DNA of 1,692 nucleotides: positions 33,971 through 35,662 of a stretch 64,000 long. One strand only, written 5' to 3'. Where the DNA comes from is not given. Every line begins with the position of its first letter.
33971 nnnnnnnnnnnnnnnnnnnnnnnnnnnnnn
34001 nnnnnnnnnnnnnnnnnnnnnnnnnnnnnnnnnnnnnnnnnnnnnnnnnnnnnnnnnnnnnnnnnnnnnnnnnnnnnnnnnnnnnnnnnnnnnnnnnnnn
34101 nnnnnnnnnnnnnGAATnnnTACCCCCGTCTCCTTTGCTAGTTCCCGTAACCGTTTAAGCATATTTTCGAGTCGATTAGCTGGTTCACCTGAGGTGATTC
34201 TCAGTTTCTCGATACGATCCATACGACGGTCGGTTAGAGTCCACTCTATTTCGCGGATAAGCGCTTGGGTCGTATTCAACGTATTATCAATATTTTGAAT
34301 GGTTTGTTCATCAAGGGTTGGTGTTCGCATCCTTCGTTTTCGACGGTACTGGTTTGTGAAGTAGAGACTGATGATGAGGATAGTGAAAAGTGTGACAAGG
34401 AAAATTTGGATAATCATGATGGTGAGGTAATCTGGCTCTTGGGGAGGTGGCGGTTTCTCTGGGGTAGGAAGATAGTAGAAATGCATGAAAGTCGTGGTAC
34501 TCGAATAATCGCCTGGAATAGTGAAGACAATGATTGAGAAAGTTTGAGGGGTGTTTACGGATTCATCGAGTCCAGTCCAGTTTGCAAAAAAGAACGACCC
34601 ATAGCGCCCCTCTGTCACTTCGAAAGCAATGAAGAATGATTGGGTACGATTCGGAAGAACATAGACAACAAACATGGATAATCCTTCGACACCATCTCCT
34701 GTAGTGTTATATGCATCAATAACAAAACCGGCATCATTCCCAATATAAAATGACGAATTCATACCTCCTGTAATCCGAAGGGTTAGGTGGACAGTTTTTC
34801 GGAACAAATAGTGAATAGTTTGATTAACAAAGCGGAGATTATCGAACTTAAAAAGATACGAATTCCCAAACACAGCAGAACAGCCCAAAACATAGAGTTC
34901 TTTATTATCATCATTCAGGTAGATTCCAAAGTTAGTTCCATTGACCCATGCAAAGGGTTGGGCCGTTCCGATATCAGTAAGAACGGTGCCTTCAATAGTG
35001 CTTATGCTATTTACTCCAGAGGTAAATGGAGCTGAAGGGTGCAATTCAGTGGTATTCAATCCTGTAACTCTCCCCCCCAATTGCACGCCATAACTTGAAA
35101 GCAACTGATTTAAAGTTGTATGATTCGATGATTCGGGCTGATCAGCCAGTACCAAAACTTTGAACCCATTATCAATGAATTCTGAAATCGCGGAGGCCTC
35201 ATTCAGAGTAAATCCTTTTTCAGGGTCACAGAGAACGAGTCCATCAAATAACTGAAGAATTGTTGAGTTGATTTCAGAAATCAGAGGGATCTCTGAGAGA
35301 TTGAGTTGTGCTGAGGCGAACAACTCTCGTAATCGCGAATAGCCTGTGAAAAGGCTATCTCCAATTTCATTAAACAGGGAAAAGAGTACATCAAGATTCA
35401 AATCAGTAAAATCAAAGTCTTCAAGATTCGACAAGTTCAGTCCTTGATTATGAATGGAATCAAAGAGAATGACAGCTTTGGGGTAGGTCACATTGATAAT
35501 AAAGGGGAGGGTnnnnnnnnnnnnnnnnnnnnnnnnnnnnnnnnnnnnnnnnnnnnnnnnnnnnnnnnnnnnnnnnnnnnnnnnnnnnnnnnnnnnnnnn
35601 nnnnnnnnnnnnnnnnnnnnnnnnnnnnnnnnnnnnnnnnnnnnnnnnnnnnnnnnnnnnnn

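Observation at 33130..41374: Tightly coupled ABC operon built around a 1463-aa double-anchored surface protein (subtilase-like head + GldG-like auxiliary module + cytoplasmic coiled-coil tail)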

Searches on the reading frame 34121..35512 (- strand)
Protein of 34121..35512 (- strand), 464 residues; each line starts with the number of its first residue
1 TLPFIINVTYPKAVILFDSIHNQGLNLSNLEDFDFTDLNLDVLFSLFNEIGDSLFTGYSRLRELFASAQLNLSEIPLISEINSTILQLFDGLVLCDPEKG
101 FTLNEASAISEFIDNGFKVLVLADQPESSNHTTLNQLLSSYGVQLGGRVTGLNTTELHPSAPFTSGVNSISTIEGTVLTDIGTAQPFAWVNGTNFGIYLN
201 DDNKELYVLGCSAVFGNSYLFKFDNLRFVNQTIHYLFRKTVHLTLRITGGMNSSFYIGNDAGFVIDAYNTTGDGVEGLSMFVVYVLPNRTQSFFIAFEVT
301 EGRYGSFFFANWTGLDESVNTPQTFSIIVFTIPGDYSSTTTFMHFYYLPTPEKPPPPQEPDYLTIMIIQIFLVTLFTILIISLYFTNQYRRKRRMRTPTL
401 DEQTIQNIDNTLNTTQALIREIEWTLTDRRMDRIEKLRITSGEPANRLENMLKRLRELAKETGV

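Call 33: predict_structure(alignment_id=A2)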
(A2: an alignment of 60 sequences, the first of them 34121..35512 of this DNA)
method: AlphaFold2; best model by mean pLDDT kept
length: 464 residues; sequences in the alignment: 60
mean_pLDDT: 88.2   pTM: 0.70
mean pLDDT of the five models: 88.2, 88.0, 85.9, 85.4, 85.3
residues with pLDDT >= 90: 258; 70-90: 178; 50-70: 27; < 50: 1
segments of 3 or more residues with pLDDT < 50: none
pLDDT, mean of each block of 10 residues (from residue 1): 65 90 67 69 74 87 93 88 92 93 95 93 93 95 94 92 93 95 93 94 92 94 96 90 89 90 91 88 91 82 89 85 92 84 92 88 94 96 90 66 85 90 90 88 89 87 73
secondary structure, 60 per line:
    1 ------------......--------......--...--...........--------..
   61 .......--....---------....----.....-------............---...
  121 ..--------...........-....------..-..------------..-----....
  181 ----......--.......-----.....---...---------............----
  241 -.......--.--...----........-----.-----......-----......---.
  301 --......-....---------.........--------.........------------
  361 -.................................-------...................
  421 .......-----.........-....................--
elements in order: E13-18 H27-32 H40-50 H59-67 E70-73 H83-86 E91-95 H103-114 E118-122 H131-141 E143-146 E177-180 E185-190 E193-199 E205-209 H225-236 E242-248 E254-256 E261-268 E280-285 E291-296 E303-308 H310-313 E323-331 E340-348 H362-394 H402-427 H433-441 H443-462
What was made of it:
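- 34466..34795 (-): Giant protein residues 1239-1348: membrane-proximal beta-sandwich domain. AF2 model with pLDDT 88 (call 33).
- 34121..34348 (-): Giant protein residues 1388-1463: conserved, charged, three-helix cytoplasmic tail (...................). It is a candidate docking site for the long ATPase. Helices predicted at pLDDT 85-90 (call 33).
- On GIFT / ABC_transp_aux (GldG-type accessory subunit): AF2 pLDDT 88 (call 33).
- Checked: The tail is predicted helical (call 33).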

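Call 36: fold_search(model_id=the predicted structure, library=pdb)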
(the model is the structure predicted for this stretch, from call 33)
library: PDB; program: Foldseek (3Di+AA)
matches with E <= 10: 1707; with E <= 0.001: 140
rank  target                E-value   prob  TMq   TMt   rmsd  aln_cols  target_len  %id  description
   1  6s7t_G                3.5e-13  1.00  0.35  0.40  14.9       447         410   13  Cryo-EM structure of human oligosaccharyltransferase complex OST-B (released 2019-12-18)
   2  6s7o_G                9.0e-12  1.00  0.32  0.35  16.0       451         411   15  Cryo-EM structure of human oligosaccharyltransferase complex OST-A (released 2019-12-18)
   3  7oci_G                5.0e-11  1.00  0.34  0.40  17.0       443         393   11  Cryo-EM structure of yeast Ost6p containing oligosaccharyltransferase complex (released 2022-02-16)
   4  6ezn_G                6.7e-11  1.00  0.32  0.37  16.1       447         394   10  Cryo-EM structure of the yeast oligosaccharyltransferase (OST) complex (released 2018-01-17)
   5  6c26_B                2.0e-10  1.00  0.33  0.39  17.0       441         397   11  The Cryo-EM structure of a eukaryotic oligosaccharyl transferase complex (released 2018-01-31)
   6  5fms_B                2.2e-10  1.00  0.37  0.73   3.9       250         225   14  mmIFT52 N-terminal domain (released 2016-03-09)
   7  5fms_A                2.9e-10  1.00  0.37  0.73   3.6       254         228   16  mmIFT52 N-terminal domain (released 2016-03-09)
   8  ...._C                8.4e-10  1.00  0.37  0.68   4.9       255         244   15  crIFT52 N-terminal domain (released 2016-03-09)
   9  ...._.                4.1e-09  1.00  0.35  0.66   6.2       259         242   15  crIFT52 N-terminal domain (released 2016-03-09)
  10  5fms_C                4.4e-09  1.00  0.34  0.73   3.7       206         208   17  mmIFT52 N-terminal domain (released 2016-03-09)
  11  8bd7_B                3.7e-07  1.00  0.37  0.38   4.7       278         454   14  IFTB1 subcomplex of anterograde Intraflagellar transport trains (Chlamydomonas reinhardtii) (released 2023-01-11)
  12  8va3_A                1.0e-06  0.98  0.15  0.10  22.9       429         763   10  Crystal structure of CapGH3b enzyme retrieved from capybara gut metagenome (released 2024-10-23)
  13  8va3_B                1.5e-06  0.96  0.14  0.10  21.9       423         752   11  Crystal structure of CapGH3b enzyme retrieved from capybara gut metagenome (released 2024-10-23)
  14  2gk3_A                2.6e-06  1.00  0.31  0.56   5.2       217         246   12  Cytoplasmic Protein STM3548 from Salmonella typhimurium (released 2006-05-02)
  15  21ji_B                3.4e-06  0.97  0.16  0.11  21.5       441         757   11  Crystal structure of isoprimeverose-producing enzyme from Phaeoacremonium minimum (released 2026-04-08)
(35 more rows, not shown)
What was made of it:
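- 34796..35482 (-): Giant protein residues 1010-1238: GIFT domain (GldG/IFT52/OST48/S1P type, alpha/beta). Foldseek: IFT52 TM 0.73, OST48/Wbp1 E 3.5e-13, S1P E 5.5e-6 (call 36).
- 34466..34795 (-): It aligns together with the GIFT domain and TM helix over ~447 columns to OST48/Wbp1 chains (call 36).
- On GIFT / ABC_transp_aux (GldG-type accessory subunit): Foldseek: IFT52 N-terminal domain TM 0.73, E 2e-10 (call 36).
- On OST48 / Wbp1: 6s7t_G E 3.5e-13 and 6ezn_G E 6.7e-11, with ~447 aligned columns but TM 0.32-0.35 (call 36).
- Closest known: Eukaryotic site-1 protease. Same: The S1P ectodomain is a Foldseek hit, E 5.5e-6 (call 36).
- Closest known: OST48 / Wbp1 subunit of the eukaryotic oligosaccharyltransferase. 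Same: It is the best fold match for residues 1000-1463 (call 36).
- They align over ~447 columns including the TM helix, E 3.5e-13 (call 36).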

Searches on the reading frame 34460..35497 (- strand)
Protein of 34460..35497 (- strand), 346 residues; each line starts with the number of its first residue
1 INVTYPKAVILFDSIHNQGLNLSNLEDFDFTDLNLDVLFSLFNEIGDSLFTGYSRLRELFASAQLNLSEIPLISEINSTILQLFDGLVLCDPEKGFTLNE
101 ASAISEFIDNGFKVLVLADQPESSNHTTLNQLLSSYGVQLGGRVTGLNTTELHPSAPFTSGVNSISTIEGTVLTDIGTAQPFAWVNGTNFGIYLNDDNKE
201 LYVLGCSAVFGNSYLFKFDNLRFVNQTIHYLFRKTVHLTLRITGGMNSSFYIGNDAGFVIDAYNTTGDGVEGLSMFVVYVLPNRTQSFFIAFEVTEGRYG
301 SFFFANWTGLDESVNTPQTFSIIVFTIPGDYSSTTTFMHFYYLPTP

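Call 67: find_homologous_proteins(query=A5, max_evalue=0.001)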
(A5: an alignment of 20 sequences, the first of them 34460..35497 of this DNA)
Query A5 (20 sequences) (346 aa, profile of the alignment): 8 proteins with E <= 0.001 among 5839 candidates.
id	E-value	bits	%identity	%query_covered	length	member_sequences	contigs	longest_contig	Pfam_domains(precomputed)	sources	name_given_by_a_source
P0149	3.7e-95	337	27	87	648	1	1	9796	PF14258.13,PF23090.2,PF09822.17,PF23355.2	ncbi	ncbi:MAG: DUF4350 domain-containing protein, partial [Candidatus Hodarchaeota archaeon]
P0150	2.0e-81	292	54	84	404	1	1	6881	PF23355.2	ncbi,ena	-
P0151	2.9e-55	206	72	59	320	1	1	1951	-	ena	-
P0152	2.0e-49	186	66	53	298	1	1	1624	-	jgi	jgi:hypothetical protein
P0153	4.9e-44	169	75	49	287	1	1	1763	-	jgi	jgi:hypothetical protein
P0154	1.7e-11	62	21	65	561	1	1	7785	PF14258.13,PF27016.1,PF23355.2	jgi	jgi:hypothetical protein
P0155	7.7e-10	56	25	43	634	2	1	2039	PF14258.13,PF09822.17,PF23355.2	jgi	-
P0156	1.8e-7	48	35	7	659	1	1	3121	PF09822.17,PF23355.2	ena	-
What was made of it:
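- Tried and rejected: GIFT-module profile against the same collection (call 67).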

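Call 69: find_encoding_contigs(protein=P0154, flank=6000, max_places=2)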
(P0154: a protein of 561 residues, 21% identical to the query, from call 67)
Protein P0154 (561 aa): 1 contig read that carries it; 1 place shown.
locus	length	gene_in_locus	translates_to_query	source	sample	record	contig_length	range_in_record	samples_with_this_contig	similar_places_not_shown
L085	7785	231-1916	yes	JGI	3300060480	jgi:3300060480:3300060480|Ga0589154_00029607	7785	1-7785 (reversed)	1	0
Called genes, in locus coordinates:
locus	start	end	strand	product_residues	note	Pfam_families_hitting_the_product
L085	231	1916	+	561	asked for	PF14258:DUF4350 (weak), PF23355:IFT52_GIFT (faint), PF27016:TCAF_N (weak)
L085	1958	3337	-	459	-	PF00890:FAD_binding_2 (weak), PF01134:GIDA (weak), PF01494:FAD_binding_3, PF01946:Thi4 (faint), PF03486:HI0933_like (weak), PF07992:Pyr_redox_2 (weak), PF12831:FAD_oxidored, PF13450:NAD_binding_8 (weak)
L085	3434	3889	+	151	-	-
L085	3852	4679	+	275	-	-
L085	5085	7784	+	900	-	?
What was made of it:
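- Tried and rejected: Context of one of those, P0154 (call 69).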

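Call 76: search_solved_structures(query=A5, max_evalue=10, show_alignments=2)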
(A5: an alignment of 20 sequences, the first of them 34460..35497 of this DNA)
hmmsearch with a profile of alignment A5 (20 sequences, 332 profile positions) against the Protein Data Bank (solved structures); distinct sequences matched with E-value up to 10: 63 (the best 60 are shown).
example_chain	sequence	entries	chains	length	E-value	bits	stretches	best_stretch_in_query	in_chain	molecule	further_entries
5fms_A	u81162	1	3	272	1.7e-14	56.7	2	40-137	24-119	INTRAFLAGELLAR TRANSPORT PROTEIN 52 HOMOLOG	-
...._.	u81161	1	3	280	1.4e-13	53.7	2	71-141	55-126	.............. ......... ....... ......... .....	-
8bd7_B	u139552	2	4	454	5.7e-13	51.7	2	71-141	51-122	Osm-6-like protein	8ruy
8uwc_A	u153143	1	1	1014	0.0062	18.7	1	34-114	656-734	Membrane-bound transcription factor site-1 protease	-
8uw8_A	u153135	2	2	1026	0.0064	18.6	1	34-114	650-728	Membrane-bound transcription factor site-1 protease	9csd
6c26_B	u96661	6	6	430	0.055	15.5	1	122-229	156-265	Dolichyl-diphosphooligosaccharide--protein glycosyltransferase subunit WBP1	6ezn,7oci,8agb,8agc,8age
6k3f_A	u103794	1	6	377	0.15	14.1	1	215-266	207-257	Beta-arrestin-2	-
8j9k_C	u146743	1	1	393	0.15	14.1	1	215-266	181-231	Beta-arrestin-2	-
6up7_B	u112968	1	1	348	0.27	13.3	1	215-267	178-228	Beta-arrestin-1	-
22gk_A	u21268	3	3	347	0.28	13.2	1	215-266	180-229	Beta-arrestin-1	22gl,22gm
8as2_A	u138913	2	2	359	0.29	13.2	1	215-267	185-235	Beta-arrestin-1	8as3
8j97_A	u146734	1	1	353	0.29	13.2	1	215-266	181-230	Beta-arrestin-1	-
8jaf_A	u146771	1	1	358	0.3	13.1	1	215-266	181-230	Beta-arrestin-1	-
9uco_A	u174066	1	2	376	0.3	13.1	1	215-267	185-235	Beta-arrestin-1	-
8ja3_B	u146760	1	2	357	0.3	13.1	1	215-266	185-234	Beta-arrestin-1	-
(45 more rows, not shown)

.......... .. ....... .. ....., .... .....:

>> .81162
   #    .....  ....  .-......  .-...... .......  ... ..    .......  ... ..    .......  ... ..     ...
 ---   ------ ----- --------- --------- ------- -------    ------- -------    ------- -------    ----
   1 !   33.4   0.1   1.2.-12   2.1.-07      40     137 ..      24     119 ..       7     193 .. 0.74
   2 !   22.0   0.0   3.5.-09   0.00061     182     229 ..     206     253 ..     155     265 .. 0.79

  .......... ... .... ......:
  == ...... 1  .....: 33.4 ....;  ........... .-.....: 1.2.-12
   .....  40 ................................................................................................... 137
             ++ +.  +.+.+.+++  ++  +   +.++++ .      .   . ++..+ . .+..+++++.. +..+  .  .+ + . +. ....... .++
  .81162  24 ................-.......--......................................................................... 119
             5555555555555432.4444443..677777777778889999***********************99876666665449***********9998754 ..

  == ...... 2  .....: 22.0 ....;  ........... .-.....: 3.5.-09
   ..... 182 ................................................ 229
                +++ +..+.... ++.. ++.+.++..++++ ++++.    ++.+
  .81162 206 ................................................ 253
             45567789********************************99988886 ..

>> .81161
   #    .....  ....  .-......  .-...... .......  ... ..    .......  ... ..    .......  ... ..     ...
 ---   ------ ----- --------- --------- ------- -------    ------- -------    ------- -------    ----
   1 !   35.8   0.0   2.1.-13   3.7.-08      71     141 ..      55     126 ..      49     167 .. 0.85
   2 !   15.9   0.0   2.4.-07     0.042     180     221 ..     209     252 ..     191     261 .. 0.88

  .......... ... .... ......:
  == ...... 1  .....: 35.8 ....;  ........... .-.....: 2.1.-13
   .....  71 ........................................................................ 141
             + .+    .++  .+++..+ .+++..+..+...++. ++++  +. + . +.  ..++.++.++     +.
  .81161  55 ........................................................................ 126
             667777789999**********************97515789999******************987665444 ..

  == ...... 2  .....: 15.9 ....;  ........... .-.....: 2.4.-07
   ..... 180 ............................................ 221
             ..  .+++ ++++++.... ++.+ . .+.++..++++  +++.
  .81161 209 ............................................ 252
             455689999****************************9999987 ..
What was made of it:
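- Closest known: IFT52 N-terminal GIFT domain. Same: It is the closest solved relative of the GIFT domain, both by sequence profile (E 1.7e-14, call 76) and by fold (TM 0.73, call 36).
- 34796..35482 (-): Profile vs PDB: IFT52 E 1.7e-14, S1P 0.006, WBP1 0.055 (call 76).
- On GIFT / ABC_transp_aux (GldG-type accessory subunit): Profile vs IFT52 E 1.7e-14 (call 76).
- Closest known: Eukaryotic site-1 protease. Same: S1P is also a profile hit, E 0.006 (call 76).
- Chain identities are confirmed in call 76.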
